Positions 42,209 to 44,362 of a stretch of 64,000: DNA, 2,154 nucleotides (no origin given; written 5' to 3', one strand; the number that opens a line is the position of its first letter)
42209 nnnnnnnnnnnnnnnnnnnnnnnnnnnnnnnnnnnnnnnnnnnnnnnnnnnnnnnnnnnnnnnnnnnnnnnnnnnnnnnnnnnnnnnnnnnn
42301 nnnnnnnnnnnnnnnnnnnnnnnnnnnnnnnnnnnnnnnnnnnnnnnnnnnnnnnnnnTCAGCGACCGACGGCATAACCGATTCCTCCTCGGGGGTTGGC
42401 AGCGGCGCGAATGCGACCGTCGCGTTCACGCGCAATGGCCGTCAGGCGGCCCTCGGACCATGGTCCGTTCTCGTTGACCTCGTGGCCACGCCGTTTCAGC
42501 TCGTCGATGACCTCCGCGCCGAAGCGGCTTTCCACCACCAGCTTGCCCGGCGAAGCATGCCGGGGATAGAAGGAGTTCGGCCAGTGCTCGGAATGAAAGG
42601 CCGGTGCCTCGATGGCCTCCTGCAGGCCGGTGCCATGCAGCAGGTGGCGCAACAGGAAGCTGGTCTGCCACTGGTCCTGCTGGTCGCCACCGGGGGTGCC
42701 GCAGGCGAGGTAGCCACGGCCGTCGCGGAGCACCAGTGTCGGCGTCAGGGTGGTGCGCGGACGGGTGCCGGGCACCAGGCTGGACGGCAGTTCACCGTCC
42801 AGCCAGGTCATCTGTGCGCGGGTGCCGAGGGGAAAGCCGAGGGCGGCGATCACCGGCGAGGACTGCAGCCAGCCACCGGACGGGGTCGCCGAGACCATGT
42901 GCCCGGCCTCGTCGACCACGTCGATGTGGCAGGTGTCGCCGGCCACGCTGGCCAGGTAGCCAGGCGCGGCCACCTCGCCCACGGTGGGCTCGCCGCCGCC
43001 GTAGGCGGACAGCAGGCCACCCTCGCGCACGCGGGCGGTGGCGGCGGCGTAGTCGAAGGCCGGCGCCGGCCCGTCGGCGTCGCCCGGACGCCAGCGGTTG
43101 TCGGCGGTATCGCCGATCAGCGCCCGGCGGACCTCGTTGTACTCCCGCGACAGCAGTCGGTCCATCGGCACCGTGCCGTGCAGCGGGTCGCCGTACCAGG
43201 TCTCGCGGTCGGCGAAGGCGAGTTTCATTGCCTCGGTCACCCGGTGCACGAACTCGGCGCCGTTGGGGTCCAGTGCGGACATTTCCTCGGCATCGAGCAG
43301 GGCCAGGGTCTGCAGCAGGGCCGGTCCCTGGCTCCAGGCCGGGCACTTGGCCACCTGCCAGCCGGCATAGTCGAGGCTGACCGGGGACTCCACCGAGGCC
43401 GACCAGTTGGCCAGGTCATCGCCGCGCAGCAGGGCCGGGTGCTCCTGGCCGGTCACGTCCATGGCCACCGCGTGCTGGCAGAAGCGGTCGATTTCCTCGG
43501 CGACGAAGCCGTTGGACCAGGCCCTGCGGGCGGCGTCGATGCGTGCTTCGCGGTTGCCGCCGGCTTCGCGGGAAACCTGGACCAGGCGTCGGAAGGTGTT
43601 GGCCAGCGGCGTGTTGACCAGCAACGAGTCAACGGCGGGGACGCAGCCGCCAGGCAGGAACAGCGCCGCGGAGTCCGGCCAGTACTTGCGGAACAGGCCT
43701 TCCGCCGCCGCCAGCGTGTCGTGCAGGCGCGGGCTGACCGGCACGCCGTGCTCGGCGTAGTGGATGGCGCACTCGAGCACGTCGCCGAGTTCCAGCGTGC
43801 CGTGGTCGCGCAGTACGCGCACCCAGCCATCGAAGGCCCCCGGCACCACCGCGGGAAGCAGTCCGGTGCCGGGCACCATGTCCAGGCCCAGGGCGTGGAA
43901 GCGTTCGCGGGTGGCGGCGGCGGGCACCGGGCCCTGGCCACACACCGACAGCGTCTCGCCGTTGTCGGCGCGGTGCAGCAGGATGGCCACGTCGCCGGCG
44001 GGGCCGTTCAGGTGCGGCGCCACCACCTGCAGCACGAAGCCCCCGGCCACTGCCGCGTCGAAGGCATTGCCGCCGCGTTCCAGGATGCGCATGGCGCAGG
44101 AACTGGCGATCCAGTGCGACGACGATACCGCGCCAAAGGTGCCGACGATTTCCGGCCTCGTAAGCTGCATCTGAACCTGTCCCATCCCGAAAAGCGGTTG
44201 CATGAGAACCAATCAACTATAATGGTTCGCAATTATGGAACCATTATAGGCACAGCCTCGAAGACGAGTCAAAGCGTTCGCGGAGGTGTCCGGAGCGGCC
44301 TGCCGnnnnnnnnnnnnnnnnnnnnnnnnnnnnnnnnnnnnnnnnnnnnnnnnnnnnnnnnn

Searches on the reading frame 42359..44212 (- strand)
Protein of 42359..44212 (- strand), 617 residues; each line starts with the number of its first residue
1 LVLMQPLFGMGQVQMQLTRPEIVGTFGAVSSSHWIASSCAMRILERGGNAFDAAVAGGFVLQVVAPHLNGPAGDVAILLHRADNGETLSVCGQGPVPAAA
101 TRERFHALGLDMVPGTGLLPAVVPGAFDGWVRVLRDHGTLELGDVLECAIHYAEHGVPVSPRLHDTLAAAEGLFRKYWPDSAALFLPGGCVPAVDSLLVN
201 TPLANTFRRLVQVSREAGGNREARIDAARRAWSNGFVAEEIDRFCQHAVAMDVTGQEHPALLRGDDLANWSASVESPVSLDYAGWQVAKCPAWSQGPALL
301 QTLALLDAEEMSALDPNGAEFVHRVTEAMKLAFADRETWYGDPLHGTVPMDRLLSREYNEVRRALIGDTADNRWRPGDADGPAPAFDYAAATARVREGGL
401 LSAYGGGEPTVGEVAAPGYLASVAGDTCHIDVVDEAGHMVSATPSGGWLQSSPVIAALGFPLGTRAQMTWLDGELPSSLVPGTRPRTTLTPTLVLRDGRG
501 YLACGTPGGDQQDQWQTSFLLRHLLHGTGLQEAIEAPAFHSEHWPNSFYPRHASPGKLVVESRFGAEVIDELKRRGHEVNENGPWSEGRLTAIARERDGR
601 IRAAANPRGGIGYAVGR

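Call 86: search_protein_families(library=pfam, proteins=[window:42359-44212:-], max_evalue=0.0001)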
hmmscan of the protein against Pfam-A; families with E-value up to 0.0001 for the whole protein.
window:42359-44212:- (617 aa): 1 family
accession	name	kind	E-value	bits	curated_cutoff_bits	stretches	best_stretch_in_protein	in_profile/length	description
PF01019.26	G_glu_transpept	-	4.1e-107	359.5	27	1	42-609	2-510/512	Gamma-glutamyltranspeptidase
